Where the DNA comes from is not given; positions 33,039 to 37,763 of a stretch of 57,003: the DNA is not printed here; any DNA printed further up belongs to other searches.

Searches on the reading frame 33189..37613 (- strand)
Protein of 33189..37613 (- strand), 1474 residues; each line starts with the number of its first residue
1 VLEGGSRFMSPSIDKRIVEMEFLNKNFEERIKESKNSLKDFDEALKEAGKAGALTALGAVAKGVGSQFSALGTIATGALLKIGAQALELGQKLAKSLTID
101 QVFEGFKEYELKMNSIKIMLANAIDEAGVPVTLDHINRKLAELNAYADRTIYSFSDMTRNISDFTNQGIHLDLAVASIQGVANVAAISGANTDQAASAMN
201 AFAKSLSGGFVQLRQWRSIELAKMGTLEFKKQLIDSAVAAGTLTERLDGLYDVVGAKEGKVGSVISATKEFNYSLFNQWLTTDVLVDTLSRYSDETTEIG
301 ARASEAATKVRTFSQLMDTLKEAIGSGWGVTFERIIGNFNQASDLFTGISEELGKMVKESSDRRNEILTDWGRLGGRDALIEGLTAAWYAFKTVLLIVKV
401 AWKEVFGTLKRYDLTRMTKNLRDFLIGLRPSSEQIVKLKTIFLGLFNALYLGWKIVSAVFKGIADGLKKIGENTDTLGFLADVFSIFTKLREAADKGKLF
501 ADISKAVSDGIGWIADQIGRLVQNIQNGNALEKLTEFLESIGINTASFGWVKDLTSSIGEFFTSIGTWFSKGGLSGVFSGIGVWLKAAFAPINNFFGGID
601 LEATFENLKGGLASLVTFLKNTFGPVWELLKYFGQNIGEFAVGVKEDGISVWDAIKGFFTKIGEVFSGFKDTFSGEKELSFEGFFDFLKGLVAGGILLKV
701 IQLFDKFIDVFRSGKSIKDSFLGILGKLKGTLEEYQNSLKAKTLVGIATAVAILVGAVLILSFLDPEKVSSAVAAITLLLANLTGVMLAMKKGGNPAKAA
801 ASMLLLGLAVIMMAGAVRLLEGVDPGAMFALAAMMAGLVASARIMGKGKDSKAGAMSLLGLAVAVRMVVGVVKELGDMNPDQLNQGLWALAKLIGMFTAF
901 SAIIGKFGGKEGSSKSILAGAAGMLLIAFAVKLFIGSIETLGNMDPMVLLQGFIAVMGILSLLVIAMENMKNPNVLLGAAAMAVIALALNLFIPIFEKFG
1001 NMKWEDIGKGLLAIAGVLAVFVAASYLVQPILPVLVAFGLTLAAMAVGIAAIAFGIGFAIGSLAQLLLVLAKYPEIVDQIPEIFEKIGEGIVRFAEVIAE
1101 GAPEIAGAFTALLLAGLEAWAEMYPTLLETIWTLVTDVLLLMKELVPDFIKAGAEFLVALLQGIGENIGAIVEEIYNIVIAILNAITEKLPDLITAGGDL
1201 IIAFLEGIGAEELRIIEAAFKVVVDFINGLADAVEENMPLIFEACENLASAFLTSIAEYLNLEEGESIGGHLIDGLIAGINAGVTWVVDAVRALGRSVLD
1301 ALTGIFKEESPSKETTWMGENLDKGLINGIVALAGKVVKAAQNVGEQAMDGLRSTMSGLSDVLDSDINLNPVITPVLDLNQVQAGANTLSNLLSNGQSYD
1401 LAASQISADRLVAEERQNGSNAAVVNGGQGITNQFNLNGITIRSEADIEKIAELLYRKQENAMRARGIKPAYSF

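Call 15: search_protein_families(library=phrogs, proteins=[window:33189-37613:-], max_evalue=0.001)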
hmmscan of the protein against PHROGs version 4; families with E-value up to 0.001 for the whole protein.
window:33189-37613:- (1474 aa): 10 families
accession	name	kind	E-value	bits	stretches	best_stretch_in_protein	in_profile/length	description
phrog_4372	-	tail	4.3e-286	953.6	3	12-960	3-892/1681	tail length tape measure protein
phrog_5493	-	tail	1.1e-24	87.8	1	743-1377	439-1039/1102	tail length tape measure protein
phrog_58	-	tail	1.8e-21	77.3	2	26-741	261-915/1544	tail length tape measure protein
phrog_1204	-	tail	2.5e-18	66.4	3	869-1252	532-905/1483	tail protein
phrog_305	-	tail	1.9e-15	57.6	2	1073-1381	484-769/1001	tail length tape measure protein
phrog_5218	-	unknown function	2.2e-15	56.9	1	1263-1360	1342-1437/1599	-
phrog_1686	-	tail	3.1e-09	36.2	1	1265-1378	1050-1147/1224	tail length tape measure protein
phrog_4070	-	tail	6.1e-07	28.9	0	615-736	156-274/989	tail length tape measure protein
phrog_7740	-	tail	4.4e-06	25.2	1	30-220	11-199/2151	tail length tape measure protein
phrog_24198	-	unknown function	8.2e-06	26.5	1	1066-1208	12-154/350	-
